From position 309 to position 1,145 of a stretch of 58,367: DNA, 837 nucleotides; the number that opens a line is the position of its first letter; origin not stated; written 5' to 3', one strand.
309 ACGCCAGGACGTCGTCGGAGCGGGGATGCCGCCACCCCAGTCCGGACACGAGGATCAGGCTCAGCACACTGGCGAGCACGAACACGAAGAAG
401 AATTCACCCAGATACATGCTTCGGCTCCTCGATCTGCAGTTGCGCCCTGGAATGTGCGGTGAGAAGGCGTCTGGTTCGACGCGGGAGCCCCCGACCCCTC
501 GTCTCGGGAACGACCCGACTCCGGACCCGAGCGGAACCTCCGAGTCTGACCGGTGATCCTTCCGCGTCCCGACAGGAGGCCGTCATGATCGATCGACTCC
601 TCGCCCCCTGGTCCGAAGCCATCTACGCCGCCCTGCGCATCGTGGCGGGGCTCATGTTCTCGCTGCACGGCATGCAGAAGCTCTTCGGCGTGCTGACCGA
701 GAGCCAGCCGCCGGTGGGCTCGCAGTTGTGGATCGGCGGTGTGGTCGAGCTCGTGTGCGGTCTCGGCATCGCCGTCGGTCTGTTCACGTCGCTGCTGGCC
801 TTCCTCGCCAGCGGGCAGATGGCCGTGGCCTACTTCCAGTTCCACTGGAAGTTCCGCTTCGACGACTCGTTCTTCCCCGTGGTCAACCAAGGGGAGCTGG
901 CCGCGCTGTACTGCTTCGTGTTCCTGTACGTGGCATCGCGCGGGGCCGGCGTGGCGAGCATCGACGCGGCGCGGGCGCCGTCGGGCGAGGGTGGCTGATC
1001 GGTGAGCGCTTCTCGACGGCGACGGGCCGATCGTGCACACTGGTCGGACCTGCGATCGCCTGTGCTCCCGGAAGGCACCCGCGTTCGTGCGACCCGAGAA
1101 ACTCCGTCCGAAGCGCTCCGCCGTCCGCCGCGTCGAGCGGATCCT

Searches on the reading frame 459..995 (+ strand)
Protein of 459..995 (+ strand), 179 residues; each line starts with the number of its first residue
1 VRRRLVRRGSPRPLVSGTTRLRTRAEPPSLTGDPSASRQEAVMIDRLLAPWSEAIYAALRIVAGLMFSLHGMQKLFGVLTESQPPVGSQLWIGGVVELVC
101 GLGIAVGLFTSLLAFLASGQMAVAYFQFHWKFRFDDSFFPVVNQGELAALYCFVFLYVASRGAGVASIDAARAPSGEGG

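Call 3: search_protein_families(library=pfam, proteins=[window:459-995:+], max_evalue=1)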
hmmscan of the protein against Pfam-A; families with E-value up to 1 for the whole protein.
window:459-995:+ (179 aa): 3 families
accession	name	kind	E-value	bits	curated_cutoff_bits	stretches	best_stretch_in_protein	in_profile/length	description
PF07681.17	DoxX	-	1.1e-10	42.4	23.6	1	58-130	4-85/85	DoxX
PF06611.17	DUF1145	-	0.05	13.9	21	1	42-75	16-49/58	Protein of unknown function (DUF1145)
PF04173.18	DoxD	-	0.078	13.3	22.7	1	40-130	20-108/167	TQO small subunit DoxD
